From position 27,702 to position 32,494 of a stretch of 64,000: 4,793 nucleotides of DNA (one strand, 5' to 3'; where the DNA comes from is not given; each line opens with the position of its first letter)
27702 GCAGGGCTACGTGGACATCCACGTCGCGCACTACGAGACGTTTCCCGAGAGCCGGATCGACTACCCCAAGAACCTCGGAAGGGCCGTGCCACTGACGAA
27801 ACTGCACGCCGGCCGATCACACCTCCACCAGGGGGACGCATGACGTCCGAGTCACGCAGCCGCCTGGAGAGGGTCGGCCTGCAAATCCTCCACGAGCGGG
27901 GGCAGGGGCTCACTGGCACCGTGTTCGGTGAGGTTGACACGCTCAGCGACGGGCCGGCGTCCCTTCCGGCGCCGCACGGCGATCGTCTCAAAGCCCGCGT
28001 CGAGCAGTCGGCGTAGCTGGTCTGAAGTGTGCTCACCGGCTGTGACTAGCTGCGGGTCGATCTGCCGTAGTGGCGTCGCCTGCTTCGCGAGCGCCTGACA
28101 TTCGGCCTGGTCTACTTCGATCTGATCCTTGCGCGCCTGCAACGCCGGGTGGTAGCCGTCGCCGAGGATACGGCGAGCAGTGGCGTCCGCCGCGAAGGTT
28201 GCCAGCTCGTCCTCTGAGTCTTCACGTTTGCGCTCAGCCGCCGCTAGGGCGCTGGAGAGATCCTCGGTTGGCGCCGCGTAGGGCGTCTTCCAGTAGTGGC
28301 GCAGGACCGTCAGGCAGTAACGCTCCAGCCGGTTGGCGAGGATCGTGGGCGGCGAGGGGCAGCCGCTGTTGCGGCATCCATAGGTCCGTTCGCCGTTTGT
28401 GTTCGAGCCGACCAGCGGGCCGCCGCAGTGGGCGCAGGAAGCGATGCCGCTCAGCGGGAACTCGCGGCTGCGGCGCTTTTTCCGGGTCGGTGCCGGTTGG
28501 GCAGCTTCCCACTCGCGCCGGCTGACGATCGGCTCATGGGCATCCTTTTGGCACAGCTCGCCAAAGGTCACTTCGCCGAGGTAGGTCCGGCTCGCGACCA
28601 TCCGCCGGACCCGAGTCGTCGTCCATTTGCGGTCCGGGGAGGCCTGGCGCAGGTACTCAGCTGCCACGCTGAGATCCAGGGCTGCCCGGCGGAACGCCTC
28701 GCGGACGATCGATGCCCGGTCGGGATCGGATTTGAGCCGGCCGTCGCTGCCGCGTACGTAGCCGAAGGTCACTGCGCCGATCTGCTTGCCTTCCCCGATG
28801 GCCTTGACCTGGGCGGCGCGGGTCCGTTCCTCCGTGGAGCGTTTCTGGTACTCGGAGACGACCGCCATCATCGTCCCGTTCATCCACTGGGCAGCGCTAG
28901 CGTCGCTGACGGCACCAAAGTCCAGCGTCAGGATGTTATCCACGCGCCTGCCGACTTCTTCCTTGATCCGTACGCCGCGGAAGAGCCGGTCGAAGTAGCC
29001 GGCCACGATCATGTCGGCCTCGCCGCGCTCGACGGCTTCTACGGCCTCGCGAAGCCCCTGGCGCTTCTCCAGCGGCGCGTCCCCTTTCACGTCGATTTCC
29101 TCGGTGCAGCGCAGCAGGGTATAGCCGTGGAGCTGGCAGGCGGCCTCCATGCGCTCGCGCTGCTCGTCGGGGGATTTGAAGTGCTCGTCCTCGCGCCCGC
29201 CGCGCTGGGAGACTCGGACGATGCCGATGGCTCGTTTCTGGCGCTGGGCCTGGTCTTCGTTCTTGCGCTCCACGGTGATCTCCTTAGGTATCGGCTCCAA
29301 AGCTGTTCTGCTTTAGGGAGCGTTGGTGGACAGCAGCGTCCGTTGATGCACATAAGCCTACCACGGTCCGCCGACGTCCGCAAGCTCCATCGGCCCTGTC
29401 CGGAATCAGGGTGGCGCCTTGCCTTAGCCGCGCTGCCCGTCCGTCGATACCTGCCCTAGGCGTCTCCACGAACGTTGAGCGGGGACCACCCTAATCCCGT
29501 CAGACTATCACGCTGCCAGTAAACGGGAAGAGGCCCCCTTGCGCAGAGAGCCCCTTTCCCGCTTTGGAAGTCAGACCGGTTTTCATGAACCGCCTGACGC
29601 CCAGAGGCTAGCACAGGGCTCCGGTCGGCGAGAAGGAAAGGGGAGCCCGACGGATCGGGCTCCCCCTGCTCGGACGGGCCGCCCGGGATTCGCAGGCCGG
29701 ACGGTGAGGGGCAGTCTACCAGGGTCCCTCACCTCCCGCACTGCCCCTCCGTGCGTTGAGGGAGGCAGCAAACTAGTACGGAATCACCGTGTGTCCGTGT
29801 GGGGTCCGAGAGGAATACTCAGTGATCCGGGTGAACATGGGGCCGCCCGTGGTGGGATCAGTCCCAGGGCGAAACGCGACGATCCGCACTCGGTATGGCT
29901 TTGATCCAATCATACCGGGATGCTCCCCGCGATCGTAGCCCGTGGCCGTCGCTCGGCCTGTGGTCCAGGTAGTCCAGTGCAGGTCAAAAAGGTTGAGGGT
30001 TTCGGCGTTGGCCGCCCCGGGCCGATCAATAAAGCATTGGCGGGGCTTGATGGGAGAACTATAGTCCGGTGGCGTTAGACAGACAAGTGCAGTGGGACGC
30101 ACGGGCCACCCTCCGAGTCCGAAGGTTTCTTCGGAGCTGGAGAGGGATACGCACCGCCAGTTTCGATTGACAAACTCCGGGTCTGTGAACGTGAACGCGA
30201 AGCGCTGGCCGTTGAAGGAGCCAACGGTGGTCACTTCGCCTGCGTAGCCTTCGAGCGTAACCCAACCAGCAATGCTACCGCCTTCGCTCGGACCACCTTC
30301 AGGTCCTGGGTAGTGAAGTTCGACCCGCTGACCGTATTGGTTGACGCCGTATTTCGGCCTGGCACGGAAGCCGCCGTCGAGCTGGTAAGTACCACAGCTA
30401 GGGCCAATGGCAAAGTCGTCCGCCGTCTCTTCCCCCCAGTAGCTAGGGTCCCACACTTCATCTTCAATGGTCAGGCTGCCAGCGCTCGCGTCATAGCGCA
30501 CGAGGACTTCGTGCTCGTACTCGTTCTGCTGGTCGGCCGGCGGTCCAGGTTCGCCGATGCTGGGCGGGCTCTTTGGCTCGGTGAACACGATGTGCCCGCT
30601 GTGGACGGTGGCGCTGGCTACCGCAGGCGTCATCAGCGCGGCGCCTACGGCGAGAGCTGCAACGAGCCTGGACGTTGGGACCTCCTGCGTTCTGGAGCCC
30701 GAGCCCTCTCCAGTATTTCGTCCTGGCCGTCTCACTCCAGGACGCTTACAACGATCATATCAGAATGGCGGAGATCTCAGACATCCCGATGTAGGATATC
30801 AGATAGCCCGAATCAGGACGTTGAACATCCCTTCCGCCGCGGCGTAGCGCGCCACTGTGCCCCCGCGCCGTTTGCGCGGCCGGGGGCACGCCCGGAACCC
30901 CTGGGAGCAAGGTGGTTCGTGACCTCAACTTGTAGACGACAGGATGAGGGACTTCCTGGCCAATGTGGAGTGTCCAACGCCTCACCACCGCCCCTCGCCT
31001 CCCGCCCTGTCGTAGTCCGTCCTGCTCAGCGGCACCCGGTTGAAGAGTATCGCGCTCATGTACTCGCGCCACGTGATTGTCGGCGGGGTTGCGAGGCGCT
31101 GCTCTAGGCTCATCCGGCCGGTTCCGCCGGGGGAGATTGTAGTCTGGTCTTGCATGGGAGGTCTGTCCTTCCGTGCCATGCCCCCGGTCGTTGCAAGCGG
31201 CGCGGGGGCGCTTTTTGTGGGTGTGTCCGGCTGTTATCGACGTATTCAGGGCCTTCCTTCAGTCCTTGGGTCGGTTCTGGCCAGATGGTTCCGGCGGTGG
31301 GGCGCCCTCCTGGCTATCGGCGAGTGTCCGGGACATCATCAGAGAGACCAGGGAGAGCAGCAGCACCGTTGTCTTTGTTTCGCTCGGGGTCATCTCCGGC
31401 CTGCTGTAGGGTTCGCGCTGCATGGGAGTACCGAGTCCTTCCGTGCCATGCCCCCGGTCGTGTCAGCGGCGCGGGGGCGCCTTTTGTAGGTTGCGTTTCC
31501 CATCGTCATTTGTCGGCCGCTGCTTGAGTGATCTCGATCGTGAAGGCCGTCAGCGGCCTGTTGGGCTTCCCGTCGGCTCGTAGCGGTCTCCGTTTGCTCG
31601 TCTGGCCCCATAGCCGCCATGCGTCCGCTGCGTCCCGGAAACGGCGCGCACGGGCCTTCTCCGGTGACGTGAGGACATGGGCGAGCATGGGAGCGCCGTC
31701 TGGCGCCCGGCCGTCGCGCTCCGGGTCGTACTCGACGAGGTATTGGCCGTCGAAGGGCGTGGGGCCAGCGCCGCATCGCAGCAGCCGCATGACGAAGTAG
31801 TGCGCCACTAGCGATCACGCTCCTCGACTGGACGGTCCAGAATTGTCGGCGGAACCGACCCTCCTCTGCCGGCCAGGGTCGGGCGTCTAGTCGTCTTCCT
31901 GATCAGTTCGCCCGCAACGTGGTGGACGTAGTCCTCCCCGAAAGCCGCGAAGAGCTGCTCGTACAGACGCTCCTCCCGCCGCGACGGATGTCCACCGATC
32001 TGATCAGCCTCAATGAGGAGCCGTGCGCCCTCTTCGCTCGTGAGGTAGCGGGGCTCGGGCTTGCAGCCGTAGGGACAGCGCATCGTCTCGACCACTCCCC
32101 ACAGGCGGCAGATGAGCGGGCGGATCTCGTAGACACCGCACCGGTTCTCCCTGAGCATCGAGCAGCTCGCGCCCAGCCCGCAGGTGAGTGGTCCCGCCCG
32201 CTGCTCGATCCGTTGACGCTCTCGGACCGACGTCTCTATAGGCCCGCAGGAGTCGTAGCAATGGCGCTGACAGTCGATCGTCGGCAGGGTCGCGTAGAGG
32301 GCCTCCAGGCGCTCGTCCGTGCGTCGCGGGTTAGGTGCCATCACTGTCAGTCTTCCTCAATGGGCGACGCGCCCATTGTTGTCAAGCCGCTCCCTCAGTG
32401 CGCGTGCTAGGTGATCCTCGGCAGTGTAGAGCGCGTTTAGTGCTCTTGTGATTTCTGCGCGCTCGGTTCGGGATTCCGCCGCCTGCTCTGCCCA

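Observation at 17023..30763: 87-nt two-hairpin leader duplicated in front of two unrelated secreted-protein genes (riboswitch-like)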

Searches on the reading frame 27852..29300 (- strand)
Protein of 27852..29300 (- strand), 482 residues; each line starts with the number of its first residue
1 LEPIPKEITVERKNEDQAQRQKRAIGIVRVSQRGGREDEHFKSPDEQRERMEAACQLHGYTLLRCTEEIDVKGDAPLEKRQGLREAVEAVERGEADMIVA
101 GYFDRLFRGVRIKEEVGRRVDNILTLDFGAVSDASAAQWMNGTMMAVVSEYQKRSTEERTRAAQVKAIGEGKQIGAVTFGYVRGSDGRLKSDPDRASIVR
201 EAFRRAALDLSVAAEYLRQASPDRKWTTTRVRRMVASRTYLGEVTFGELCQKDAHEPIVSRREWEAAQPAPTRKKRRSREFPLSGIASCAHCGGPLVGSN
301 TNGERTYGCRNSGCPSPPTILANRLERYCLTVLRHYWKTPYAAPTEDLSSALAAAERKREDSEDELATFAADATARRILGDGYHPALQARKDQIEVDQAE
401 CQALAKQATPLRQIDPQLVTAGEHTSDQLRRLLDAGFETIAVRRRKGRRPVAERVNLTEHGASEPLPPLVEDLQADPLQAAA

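Call 13: search_protein_families(library=pfam, proteins=[window:27852-29300:-], max_evalue=0.01)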
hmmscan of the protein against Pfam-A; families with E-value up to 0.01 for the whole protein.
window:27852-29300:- (482 aa): 3 families
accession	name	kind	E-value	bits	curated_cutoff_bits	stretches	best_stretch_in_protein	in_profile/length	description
PF00239.26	Resolvase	-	3.3e-14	53.6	23.3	1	24-172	1-144/145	Resolvase, N terminal domain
PF07508.19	Recombinase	-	2.5e-08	34.6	21.1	1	193-268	1-96/102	Recombinase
PF13408.12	Zn_ribbon_recom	-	1.3e-07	32.3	25.3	1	282-333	1-57/58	Recombinase zinc beta ribbon domain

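Call 14: search_protein_families(library=phrogs, proteins=[window:27852-29300:-], max_evalue=0.001)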
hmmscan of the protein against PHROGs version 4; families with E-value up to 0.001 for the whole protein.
window:27852-29300:- (482 aa): 2 families
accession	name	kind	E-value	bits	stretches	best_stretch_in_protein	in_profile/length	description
phrog_95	-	integration and excision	2.6e-56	192.5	1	8-451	75-564/651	integrase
phrog_125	-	DNA, RNA and nucleotide metabolism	3.1e-11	44.3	1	13-269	11-246/254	DNA invertase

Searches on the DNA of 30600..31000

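Call 21: search_rna_families(source=window, start=30600, end=31000, threshold=evalue, max_evalue=10)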
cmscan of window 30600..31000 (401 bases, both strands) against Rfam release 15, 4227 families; matches with E-value up to 10: 5.
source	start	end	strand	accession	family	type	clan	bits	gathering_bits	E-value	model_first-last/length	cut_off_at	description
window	30848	30923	+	RF02885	SAM_VI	Cis-reg; riboswitch;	-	17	57.5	1.2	1-65/65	no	SAM-VI (S-adenosyl methionine) riboswitch aptamer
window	30617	30720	-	RF01734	Fluoride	Cis-reg; riboswitch;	-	16.9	34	0.029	1-64/64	no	Fluoride riboswitch aptamer (crcB RNA motif)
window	30860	30890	+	RF03009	malK-III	Cis-reg;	-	15.1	50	1.3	25-55/94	no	malK-III RNA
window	30675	30735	-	RF01090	RF_site4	Cis-reg; frameshift_element;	-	14.6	45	5.7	1-66/66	no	Edr gene ribosomal frameshift signal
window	30757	30834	-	RF00723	mir-448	Gene; miRNA;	-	13.9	90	7.9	1-111/111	no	mir-448 microRNA precursor family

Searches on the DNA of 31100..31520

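Call 100: search_rna_families(source=window, start=31100, end=31520, threshold=evalue, max_evalue=5)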
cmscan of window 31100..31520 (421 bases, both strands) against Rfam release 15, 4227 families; matches with E-value up to 5: 2.
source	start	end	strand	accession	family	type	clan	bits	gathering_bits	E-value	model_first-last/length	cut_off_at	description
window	31282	31381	+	RF04281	mir-8791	Gene; miRNA;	CL00146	18.7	85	0.41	1-77/77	no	mir-8791 microRNA precursor family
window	31432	31483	+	RF01791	F6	Gene; sRNA;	-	15.6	46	5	1-57/57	no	F6 TB sRNA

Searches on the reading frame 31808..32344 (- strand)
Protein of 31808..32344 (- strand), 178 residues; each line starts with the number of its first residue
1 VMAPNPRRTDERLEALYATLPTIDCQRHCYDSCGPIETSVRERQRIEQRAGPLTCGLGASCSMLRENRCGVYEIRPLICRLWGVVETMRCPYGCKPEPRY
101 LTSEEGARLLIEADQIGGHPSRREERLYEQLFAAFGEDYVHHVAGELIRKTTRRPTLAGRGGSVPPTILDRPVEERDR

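Call 13: search_protein_families(library=pfam, proteins=[window:31808-32344:-], max_evalue=0.01)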
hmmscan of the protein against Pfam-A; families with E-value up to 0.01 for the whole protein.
window:31808-32344:- (178 aa): 1 family
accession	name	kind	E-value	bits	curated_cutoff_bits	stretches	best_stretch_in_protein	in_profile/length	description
PF03692.20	CxxCxxCC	-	0.0045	18.1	23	0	29-82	5-69/85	Putative zinc- or iron-chelating domain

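Call 14: search_protein_families(library=phrogs, proteins=[window:31808-32344:-], max_evalue=0.001)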
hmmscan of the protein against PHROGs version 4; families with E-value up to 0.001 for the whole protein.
window:31808-32344:- (178 aa): 0 families
